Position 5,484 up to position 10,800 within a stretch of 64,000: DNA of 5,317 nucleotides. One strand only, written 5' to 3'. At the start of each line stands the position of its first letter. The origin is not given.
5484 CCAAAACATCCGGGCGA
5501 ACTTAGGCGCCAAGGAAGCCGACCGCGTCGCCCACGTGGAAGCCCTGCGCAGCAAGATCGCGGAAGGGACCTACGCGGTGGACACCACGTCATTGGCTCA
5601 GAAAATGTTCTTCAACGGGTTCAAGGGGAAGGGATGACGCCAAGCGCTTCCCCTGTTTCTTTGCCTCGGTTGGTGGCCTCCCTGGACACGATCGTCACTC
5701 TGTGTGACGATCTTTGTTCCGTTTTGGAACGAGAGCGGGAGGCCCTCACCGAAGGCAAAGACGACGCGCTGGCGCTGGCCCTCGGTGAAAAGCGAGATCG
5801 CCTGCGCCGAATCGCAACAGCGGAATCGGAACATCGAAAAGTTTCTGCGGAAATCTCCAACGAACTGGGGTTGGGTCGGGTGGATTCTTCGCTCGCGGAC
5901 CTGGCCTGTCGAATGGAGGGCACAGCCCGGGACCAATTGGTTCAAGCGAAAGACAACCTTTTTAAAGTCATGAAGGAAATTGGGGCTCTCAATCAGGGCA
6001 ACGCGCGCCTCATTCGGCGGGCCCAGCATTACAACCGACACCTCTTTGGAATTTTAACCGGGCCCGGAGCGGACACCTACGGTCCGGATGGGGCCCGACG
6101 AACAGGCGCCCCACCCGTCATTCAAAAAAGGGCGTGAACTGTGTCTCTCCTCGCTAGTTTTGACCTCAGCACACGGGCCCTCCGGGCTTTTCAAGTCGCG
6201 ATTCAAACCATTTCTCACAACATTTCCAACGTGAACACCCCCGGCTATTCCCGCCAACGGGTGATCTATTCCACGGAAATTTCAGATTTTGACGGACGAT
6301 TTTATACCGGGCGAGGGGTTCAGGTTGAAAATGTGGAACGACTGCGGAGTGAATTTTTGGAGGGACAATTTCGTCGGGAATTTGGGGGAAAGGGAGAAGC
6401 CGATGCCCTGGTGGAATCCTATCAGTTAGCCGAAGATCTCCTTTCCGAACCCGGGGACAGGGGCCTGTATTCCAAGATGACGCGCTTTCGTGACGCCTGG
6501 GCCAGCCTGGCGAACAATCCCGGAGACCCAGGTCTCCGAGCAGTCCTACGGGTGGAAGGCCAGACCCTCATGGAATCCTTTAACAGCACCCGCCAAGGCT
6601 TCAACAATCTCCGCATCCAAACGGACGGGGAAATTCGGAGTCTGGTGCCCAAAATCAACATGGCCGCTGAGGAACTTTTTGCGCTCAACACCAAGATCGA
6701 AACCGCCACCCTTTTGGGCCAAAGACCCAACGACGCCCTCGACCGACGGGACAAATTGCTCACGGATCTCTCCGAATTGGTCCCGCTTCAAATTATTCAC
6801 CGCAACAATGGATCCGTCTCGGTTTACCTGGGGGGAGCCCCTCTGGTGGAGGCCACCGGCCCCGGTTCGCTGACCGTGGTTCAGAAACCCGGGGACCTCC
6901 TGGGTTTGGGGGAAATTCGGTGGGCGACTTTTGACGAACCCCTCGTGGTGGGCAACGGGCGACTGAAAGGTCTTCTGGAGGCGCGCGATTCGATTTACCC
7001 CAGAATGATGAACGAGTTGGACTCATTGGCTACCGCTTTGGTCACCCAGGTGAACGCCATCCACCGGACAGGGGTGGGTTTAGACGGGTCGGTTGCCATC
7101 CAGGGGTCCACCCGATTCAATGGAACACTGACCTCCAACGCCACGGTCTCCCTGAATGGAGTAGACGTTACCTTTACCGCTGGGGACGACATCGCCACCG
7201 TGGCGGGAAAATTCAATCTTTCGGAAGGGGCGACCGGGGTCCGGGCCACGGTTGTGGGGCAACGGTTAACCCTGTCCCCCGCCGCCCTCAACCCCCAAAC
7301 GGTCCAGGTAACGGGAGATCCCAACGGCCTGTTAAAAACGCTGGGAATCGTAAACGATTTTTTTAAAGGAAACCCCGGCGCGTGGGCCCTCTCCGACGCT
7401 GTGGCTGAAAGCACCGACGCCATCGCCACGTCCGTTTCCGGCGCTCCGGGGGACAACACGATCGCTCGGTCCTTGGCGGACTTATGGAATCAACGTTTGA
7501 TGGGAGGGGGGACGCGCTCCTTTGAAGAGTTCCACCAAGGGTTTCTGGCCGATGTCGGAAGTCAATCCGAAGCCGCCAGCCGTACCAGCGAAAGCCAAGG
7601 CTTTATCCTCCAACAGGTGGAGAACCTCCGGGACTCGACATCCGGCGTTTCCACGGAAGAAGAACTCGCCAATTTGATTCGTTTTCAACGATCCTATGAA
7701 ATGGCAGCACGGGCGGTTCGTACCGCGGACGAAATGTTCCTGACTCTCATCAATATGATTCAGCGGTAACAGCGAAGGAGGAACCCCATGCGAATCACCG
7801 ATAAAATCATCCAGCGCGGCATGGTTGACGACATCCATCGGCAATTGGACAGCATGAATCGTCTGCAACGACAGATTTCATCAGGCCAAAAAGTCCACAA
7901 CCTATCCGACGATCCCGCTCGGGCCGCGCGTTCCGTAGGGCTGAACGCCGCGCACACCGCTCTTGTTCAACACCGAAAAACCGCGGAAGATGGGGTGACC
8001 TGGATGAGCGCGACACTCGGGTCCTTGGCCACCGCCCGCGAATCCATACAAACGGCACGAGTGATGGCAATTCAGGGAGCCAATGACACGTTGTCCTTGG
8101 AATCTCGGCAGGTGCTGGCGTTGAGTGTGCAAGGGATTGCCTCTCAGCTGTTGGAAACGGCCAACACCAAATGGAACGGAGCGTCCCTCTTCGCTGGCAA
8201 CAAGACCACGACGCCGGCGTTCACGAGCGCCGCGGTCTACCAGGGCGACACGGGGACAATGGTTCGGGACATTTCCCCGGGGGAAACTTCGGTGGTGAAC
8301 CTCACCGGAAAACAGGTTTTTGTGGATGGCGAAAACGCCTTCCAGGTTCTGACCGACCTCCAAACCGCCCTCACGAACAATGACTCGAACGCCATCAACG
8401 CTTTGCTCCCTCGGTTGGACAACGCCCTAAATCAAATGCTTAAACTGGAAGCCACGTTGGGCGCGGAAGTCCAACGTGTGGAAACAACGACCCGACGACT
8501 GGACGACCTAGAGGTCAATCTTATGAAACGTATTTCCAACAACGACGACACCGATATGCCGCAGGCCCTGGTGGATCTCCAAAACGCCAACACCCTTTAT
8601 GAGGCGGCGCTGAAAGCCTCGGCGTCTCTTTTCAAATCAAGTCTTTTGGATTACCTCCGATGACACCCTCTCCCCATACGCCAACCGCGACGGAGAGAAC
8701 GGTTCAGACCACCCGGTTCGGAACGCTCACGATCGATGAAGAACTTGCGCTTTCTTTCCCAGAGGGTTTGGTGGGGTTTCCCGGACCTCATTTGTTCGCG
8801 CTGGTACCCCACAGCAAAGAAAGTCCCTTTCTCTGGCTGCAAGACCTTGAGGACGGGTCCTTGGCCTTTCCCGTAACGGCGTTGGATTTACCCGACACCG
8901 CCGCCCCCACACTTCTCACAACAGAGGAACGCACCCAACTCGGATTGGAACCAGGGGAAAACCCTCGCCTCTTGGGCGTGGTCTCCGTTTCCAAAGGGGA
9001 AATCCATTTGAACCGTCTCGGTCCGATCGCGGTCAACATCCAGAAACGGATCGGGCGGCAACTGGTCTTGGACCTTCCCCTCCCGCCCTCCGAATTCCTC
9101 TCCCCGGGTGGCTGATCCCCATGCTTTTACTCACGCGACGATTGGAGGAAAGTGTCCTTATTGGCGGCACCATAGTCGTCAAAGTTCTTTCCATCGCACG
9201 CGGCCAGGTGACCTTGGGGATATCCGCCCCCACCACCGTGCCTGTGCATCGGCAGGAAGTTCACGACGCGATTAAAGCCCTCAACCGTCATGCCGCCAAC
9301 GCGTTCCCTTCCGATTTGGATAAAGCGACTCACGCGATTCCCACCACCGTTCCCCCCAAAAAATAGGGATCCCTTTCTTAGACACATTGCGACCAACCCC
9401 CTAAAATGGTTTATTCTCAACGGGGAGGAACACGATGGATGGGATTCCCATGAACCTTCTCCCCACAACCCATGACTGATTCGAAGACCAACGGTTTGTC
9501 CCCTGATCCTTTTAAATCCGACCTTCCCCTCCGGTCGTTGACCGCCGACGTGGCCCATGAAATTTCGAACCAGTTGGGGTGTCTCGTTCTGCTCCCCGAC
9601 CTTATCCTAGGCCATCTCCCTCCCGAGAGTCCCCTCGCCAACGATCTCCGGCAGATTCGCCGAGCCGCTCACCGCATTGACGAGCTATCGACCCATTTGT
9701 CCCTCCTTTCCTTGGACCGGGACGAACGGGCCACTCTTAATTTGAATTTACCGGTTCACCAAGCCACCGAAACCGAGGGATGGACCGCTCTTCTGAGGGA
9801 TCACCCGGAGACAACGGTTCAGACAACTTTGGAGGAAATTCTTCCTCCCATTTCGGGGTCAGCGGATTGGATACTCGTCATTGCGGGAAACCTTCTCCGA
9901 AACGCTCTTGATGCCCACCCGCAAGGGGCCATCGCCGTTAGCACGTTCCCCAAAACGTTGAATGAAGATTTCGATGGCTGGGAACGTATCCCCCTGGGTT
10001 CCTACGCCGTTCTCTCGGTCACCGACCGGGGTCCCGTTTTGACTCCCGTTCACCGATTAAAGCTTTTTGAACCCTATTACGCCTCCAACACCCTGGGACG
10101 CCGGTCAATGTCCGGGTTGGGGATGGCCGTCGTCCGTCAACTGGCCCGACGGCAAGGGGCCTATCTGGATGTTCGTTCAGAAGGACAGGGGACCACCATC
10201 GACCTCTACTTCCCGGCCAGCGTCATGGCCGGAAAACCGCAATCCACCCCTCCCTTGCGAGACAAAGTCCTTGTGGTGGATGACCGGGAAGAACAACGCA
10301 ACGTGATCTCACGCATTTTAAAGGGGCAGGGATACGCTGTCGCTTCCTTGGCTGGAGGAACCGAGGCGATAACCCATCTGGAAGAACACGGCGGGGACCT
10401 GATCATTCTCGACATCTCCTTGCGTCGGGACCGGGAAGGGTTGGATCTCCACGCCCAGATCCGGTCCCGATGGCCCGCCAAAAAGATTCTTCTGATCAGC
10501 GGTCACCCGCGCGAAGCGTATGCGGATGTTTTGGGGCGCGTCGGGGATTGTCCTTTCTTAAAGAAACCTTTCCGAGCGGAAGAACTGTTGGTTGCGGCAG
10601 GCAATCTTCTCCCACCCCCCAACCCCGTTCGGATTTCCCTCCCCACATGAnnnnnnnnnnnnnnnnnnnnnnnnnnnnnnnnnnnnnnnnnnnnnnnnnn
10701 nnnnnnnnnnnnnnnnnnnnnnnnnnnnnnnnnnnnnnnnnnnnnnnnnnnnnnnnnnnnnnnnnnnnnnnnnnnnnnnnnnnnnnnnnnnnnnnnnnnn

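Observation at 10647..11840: Flagellar-locus sigma-54 paralog with atypical region I, encoded within a sigma-54-dependent operon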

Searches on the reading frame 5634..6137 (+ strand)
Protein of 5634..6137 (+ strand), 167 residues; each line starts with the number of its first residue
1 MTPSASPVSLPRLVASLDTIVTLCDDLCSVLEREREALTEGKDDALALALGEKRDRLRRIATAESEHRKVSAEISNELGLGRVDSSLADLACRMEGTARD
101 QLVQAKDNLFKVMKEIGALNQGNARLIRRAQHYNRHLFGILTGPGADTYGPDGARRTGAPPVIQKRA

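Call 14: search_protein_families(library=pfam, proteins=[window:5634-6137:+], max_evalue=0.001)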
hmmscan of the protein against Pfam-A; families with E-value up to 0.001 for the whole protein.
window:5634-6137:+ (167 aa): 1 family
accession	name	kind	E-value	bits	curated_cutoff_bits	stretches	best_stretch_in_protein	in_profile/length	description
PF05130.17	FlgN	-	1.8e-17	64.5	30.5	1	11-155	4-145/147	FlgN protein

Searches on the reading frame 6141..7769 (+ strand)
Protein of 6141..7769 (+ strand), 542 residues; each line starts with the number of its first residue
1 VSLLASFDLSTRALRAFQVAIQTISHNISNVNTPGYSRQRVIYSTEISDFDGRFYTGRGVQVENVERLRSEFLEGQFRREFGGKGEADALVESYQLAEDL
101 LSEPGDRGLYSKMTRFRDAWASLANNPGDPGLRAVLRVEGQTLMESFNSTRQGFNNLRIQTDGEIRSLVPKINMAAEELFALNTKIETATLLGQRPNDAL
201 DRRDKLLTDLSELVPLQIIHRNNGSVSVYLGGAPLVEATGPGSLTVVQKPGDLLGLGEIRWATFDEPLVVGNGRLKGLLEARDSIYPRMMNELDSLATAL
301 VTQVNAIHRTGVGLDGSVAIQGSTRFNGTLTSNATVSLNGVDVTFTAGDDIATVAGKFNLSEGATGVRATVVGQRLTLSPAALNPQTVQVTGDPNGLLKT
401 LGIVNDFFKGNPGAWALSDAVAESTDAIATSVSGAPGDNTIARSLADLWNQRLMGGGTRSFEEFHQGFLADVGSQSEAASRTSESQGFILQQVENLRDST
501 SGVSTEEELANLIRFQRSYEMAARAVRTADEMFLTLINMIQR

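Call 3: search_protein_families(library=pfam, proteins=[window:6141-7769:+], max_evalue=0.01)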
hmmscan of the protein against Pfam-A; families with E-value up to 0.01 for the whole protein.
window:6141-7769:+ (542 aa): 4 families
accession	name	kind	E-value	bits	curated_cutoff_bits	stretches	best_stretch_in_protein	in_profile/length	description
PF22638.1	FlgK_D1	-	2.2e-53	181.7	28.6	1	98-317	5-227/233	Flagellar hook-associated protein FlgK helical domain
PF06429.18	Flg_bbr_C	-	1.2e-12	47.6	23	1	500-539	7-46/46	Flagellar basal body rod FlgEFG protein C-terminal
PF00460.25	Flg_bb_rod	-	1.4e-06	28.6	20.7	1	10-36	4-30/31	Flagella basal body rod protein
PF07196.18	Flagellin_IN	-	6.5e-05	23.5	22.7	1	329-378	7-51/55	Flagellin hook IN motif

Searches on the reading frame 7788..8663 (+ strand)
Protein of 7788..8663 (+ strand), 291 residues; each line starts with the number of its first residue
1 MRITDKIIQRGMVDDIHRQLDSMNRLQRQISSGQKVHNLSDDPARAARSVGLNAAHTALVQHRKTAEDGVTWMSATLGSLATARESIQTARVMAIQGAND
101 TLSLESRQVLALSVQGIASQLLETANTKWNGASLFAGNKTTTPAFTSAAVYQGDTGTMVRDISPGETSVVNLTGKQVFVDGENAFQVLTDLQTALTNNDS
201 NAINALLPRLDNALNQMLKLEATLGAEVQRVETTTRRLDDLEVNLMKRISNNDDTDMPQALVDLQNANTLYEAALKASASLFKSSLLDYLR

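Call 3: search_protein_families(library=pfam, proteins=[window:7788-8663:+], max_evalue=0.01)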
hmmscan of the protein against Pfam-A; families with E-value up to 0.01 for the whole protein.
window:7788-8663:+ (291 aa): 2 families
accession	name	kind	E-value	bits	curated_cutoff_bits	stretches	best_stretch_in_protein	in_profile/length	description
PF00669.25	Flagellin_N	-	1.7e-16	61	26.6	1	12-140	10-139/139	Bacterial flagellin N-terminal helical region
PF00700.27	Flagellin_C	-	2.8e-09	37.6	23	1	210-290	4-86/86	Bacterial flagellin C-terminal helical region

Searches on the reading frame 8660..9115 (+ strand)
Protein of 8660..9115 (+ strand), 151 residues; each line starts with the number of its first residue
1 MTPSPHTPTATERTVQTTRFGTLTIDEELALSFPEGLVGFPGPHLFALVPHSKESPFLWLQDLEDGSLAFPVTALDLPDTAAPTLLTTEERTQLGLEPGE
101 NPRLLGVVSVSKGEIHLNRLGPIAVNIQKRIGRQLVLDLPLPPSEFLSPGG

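Call 3: search_protein_families(library=pfam, proteins=[window:8660-9115:+], max_evalue=0.01)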
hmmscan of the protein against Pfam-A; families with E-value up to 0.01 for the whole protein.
window:8660-9115:+ (151 aa): 1 family
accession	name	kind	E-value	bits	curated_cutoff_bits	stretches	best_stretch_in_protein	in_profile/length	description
PF02623.20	FliW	-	3.6e-18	65.9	25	1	32-138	2-112/122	FliW protein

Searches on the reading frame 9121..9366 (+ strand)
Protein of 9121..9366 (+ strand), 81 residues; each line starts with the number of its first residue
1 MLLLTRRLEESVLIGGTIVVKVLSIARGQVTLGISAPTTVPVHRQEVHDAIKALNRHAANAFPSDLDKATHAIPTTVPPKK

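Call 3: search_protein_families(library=pfam, proteins=[window:9121-9366:+], max_evalue=0.01)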
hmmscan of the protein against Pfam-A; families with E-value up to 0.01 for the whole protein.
window:9121-9366:+ (81 aa): 1 family
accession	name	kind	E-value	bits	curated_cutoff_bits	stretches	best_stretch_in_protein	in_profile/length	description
PF02599.21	CsrA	-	6.8e-20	71.2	27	1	1-52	1-52/53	Global regulator protein family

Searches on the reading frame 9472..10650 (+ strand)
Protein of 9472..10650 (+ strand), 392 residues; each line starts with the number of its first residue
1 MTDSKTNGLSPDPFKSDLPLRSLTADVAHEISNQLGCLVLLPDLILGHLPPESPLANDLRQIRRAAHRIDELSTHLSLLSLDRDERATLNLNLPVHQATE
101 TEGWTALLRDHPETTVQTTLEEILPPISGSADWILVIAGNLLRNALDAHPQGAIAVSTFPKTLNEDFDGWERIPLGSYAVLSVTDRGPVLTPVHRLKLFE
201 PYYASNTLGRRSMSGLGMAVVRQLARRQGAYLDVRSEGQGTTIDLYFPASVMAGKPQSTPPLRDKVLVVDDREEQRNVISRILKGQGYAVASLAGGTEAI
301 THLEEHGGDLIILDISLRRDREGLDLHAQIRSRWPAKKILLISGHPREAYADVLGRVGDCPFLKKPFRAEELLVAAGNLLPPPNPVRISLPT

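Call 3: search_protein_families(library=pfam, proteins=[window:9472-10650:+], max_evalue=0.01)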
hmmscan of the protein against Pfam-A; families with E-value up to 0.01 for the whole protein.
window:9472-10650:+ (392 aa): 2 families
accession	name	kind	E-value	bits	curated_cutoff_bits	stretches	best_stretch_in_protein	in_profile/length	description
PF00072.30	Response_reg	-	1e-19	71.2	30.2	1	266-374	1-108/111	Response regulator receiver domain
PF02518.31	HATPase_c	-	6.8e-13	49.5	26.4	1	132-249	4-109/111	Histidine kinase-, DNA gyrase B-, and HSP90-like ATPase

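Call 5: search_protein_families(library=ncbifam, proteins=[window:9472-10650:+], max_evalue=1)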
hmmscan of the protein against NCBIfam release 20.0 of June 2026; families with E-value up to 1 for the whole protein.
window:9472-10650:+ (392 aa): 124 families (the best 25 are shown)
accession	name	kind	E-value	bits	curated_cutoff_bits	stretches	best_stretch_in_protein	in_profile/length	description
NF010076.0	PRK13557.1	subfamily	9.6e-30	103.5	631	1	22-381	165-534/540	histidine kinase famiy protein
NF046020.1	HisKinCckABruc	equivalog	3.9e-27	94.5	1000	2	23-255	483-713/868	cell cycle histidine kinase CckA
NF046026.1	HisKinCckACaul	equivalog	3.5e-23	81.6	1000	1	23-368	305-664/678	cell cycle histidine kinase CckA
NF052574.1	HisKinEspCMyxo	equivalog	5e-19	67.9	1200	1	23-375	420-778/785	serine histidine kinase EspC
NF010411.0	PRK13837.1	equivalog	1.1e-18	66.6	647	1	23-375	453-807/828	two-component system VirA-like sensor kinase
TIGR02956.1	TMAO_torS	equivalog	1.4e-16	59.8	676.5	1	137-375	583-815/967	TMAO reductase system sensor histidine kinase/response regulator TorS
NF051870.1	NAssimRespRegNtrX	equivalog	2.3e-16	59.7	600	1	265-375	3-114/452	nitrogen assimilation response regulator NtrX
NF011874.0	PRK15347.1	equivalog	5.4e-13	47.9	852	2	259-317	686-744/921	two component system sensor kinase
NF008302.0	PRK11091.1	equivalog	7.1e-13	47.6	838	1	137-339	402-600/779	aerobic respiration two-component sensor histidine kinase ArcB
TIGR01818.1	ntrC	equivalog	5.4e-12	45.2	558.6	1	266-374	1-108/463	nitrogen regulation protein NR(I)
NF041832.1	near_NosP_CTERM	subfamily_domain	3.7e-11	42.7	400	1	180-373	153-363/370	NahK/ErcS family hybrid sensor histidine kinase/response regulator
NF038297.2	hybrid_HK_HrmK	equivalog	4.6e-11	42.1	725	1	178-342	383-568/607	hybrid histidine kinase/response regulator HrmK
NF008468.0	PRK11360.1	equivalog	5.8e-11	41.5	646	1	22-250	398-609/616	two-component system sensor histidine kinase AtoS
NF046022.1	RespRegCpdRBruc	equivalog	1.3e-10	41.2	180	1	265-374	3-111/120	cell cycle two-component system response regulator CpdR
NF008034.0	PRK10766.1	equivalog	5.3e-10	39.2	275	1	264-380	3-117/231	two-component system response regulator TorR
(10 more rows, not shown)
